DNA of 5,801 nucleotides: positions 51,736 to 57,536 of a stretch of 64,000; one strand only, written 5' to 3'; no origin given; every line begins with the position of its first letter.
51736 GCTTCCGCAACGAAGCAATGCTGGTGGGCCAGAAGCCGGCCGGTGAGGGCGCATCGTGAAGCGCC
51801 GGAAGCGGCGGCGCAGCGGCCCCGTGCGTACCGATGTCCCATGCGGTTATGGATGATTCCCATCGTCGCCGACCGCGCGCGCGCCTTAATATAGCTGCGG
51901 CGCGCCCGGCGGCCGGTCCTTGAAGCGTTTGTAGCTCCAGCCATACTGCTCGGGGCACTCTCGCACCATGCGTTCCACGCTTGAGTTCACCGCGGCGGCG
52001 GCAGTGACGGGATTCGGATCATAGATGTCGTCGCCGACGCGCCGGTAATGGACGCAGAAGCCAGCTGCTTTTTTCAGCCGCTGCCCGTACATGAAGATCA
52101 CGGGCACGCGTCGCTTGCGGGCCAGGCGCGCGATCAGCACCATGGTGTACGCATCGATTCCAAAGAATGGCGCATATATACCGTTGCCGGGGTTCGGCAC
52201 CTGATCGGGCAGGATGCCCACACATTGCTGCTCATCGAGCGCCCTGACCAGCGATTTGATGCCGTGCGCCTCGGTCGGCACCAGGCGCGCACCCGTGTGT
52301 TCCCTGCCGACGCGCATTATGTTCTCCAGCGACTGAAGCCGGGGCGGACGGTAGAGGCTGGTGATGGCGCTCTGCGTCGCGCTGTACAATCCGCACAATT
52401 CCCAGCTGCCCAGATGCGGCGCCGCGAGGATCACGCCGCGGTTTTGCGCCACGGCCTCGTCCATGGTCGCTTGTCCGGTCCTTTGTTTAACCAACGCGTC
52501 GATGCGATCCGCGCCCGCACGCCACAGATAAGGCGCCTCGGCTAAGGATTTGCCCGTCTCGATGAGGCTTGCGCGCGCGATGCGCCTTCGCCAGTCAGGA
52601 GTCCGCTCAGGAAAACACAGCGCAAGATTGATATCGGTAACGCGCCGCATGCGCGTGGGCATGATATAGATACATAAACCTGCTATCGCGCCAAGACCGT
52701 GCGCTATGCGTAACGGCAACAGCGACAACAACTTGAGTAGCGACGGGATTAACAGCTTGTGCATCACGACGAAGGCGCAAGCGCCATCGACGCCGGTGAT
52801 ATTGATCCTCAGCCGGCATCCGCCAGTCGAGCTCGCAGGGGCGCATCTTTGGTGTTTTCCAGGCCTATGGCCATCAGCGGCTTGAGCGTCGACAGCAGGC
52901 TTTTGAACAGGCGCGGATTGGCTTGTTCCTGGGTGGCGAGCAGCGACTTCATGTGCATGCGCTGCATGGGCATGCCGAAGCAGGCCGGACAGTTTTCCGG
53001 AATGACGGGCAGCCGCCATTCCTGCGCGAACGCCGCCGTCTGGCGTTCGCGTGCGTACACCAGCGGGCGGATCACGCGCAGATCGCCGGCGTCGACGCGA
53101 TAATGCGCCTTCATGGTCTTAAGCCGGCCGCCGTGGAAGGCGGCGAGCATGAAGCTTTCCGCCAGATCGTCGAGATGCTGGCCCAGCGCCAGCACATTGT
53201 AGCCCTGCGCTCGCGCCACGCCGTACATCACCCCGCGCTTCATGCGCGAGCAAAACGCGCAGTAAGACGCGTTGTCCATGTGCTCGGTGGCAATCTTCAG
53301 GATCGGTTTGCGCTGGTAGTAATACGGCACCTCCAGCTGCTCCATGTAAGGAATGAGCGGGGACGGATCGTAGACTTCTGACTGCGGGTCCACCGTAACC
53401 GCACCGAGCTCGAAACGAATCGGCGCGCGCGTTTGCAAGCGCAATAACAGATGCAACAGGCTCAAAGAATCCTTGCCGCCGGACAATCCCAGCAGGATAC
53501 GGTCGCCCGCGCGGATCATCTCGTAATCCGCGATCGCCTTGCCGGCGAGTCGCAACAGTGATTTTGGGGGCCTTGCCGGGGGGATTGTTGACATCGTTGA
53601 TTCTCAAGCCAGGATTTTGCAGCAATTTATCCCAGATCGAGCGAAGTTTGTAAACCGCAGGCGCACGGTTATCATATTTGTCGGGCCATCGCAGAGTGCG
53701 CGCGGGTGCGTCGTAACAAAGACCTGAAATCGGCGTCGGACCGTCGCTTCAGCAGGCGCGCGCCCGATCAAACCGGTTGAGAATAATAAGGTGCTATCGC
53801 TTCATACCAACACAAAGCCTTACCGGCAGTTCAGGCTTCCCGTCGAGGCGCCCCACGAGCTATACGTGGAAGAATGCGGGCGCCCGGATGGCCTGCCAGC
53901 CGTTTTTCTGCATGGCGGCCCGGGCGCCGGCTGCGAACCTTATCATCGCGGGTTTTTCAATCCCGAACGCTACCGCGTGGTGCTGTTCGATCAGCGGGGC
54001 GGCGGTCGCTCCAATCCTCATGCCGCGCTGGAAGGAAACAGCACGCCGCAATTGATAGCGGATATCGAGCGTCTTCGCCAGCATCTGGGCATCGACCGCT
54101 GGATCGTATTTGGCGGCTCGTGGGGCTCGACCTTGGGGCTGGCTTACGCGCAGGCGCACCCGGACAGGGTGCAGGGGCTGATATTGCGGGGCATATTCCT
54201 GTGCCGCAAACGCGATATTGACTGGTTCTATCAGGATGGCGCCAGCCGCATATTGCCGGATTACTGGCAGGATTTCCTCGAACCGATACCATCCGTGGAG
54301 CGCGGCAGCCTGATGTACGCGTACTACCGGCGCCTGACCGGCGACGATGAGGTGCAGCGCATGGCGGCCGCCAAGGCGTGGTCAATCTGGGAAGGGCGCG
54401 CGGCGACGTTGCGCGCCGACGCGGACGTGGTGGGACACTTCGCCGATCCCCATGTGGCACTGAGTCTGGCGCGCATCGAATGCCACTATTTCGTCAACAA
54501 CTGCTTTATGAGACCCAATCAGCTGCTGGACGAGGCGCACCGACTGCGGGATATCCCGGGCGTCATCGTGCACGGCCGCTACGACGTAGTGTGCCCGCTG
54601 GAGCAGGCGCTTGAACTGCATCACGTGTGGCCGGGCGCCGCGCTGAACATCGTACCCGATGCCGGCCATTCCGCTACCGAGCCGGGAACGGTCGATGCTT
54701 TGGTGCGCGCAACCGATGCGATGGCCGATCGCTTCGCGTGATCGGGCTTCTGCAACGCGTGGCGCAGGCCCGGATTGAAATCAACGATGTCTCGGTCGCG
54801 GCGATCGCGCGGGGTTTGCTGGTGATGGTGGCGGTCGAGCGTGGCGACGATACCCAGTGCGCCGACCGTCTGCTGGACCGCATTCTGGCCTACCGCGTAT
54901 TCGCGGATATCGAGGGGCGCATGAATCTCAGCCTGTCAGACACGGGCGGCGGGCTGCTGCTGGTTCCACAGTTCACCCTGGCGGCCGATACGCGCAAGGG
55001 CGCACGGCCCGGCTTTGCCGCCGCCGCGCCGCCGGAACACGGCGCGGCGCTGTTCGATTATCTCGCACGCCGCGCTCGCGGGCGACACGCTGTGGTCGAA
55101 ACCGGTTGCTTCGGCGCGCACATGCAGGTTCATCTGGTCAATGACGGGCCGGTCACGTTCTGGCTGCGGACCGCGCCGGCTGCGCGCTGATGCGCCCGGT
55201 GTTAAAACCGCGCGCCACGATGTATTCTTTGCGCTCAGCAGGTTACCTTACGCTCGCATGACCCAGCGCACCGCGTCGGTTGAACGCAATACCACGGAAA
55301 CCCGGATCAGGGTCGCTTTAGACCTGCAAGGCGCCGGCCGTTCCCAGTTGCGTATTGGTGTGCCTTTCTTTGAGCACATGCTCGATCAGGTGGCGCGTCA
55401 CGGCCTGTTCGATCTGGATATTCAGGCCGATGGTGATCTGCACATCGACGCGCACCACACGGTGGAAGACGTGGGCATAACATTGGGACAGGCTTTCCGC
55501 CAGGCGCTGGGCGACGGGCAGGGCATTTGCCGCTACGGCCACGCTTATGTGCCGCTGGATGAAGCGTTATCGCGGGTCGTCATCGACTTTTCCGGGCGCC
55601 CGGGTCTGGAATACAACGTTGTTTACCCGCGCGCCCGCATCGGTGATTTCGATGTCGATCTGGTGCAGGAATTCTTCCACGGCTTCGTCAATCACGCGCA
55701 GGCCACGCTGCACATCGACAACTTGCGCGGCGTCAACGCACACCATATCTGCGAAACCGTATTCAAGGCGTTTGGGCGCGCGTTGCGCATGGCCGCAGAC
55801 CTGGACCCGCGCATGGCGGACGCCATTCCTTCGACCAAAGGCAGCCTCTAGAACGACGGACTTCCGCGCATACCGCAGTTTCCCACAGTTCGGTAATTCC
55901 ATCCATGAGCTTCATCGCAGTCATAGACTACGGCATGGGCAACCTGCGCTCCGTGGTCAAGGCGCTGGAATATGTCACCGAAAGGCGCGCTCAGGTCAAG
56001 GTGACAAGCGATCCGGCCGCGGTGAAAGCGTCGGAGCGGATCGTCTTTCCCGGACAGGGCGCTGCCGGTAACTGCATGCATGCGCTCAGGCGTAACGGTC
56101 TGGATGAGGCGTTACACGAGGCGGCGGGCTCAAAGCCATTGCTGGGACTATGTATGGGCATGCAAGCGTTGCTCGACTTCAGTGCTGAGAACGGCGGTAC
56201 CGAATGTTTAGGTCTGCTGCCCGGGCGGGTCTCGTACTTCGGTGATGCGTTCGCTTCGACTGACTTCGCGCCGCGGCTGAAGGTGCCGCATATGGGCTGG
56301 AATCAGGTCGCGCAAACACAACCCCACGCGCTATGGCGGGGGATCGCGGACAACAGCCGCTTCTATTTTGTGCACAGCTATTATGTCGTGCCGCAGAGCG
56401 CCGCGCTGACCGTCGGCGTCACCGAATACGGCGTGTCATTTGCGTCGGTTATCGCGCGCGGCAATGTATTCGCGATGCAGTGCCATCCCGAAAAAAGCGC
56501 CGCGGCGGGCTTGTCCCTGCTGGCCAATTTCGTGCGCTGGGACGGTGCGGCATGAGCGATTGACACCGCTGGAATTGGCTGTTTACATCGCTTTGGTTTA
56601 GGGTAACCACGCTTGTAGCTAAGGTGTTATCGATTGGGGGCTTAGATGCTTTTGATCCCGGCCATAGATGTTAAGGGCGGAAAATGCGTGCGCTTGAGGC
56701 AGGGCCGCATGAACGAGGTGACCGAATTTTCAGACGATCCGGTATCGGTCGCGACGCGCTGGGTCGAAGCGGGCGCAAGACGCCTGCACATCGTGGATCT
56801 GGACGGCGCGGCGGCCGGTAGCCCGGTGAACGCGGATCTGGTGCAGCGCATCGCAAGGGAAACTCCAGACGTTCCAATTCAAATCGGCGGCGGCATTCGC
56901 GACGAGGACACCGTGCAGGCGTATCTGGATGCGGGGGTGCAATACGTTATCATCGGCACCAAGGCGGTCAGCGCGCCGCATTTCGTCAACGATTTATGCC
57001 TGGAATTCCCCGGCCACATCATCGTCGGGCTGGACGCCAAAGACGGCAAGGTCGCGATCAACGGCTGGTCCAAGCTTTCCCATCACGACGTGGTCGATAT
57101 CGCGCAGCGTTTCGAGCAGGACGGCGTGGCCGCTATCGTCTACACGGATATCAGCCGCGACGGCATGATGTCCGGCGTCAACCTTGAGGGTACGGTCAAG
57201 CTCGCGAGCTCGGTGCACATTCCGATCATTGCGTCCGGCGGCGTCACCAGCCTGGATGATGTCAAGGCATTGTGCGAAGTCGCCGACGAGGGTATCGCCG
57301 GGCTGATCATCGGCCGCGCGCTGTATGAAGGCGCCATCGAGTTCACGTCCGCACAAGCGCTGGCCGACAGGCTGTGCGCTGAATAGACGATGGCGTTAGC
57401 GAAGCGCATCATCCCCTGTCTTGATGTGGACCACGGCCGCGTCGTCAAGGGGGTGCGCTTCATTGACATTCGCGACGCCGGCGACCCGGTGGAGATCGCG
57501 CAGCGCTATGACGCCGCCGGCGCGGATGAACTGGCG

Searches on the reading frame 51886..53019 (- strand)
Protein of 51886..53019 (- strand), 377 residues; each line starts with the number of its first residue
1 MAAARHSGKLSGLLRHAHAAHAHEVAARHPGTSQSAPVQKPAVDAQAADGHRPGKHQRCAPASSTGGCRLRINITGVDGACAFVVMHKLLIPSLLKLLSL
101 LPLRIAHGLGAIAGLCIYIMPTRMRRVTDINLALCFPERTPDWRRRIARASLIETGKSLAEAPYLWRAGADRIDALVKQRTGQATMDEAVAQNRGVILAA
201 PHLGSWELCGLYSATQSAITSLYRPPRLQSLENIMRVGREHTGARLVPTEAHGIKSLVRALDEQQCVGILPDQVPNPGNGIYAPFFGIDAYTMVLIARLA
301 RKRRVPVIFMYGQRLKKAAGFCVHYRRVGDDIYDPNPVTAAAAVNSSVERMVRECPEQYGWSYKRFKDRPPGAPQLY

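Call 44: search_protein_families(library=pfam, proteins=[window:51886-53019:-], max_evalue=0.00001)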
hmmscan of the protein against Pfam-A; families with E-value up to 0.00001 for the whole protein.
window:51886-53019:- (377 aa): 1 family
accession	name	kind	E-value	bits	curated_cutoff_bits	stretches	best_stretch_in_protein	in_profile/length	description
PF03279.18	Lip_A_acyltrans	-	7.5e-41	140.7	22.3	1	94-367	22-294/295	Bacterial lipid A biosynthesis acyltransferase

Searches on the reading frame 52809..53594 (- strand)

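Call 44: search_protein_families(library=pfam, proteins=[window:52809-53594:-], max_evalue=0.00001)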
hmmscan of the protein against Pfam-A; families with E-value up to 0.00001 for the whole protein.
window:52809-53594:- (261 aa): 1 family
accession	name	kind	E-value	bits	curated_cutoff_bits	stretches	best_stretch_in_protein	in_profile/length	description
PF01171.26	ATP_bind_3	-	7.3e-15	55.6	27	1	33-195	2-161/182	PP-loop family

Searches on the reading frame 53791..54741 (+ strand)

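Call 44: search_protein_families(library=pfam, proteins=[window:53791-54741:+], max_evalue=0.00001)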
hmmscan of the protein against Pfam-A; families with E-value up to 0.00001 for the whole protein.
window:53791-54741:+ (316 aa): 2 families
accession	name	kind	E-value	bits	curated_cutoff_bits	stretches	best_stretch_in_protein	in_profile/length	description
PF00561.26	Abhydrolase_1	-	1.1e-29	104.3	25.8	1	38-295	4-240/245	alpha/beta hydrolase fold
PF12146.15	Hydrolase_4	-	2e-11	44.1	27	1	59-278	30-215/239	Serine aminopeptidase, S33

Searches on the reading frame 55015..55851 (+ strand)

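Call 44: search_protein_families(library=pfam, proteins=[window:55015-55851:+], max_evalue=0.00001)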
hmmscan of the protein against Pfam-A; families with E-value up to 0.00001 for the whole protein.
window:55015-55851:+ (278 aa): 1 family
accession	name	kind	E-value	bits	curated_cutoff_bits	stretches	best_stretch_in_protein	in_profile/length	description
PF00475.24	IGPD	-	9.5e-65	217.5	27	1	115-257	2-144/144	Imidazoleglycerol-phosphate dehydratase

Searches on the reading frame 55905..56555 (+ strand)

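Call 44: search_protein_families(library=pfam, proteins=[window:55905-56555:+], max_evalue=0.00001)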
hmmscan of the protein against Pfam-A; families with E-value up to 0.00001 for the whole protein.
window:55905-56555:+ (216 aa): 1 family
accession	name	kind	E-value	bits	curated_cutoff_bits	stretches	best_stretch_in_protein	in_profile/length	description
PF00117.34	GATase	-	6.1e-20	72.1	22.8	1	6-210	2-187/190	Glutamine amidotransferase class-I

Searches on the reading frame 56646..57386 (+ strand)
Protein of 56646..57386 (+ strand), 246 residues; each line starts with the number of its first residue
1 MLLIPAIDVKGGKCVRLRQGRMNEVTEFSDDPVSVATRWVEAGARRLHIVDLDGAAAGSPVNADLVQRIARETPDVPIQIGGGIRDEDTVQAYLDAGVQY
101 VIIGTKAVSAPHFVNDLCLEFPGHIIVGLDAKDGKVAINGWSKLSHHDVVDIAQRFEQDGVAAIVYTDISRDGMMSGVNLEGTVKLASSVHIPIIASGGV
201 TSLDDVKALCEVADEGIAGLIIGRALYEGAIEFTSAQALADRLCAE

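Call 44: search_protein_families(library=pfam, proteins=[window:56646-57386:+], max_evalue=0.00001)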
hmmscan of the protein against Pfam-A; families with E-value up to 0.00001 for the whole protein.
window:56646-57386:+ (246 aa): 2 families
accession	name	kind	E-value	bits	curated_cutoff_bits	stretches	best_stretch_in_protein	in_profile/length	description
PF00977.27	His_biosynth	-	2.1e-82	276.4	23.6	1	3-231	2-227/228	Histidine biosynthesis protein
PF01207.24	Dus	-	1.8e-10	40.9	20.4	0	141-228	133-219/311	Dihydrouridine synthase (Dus)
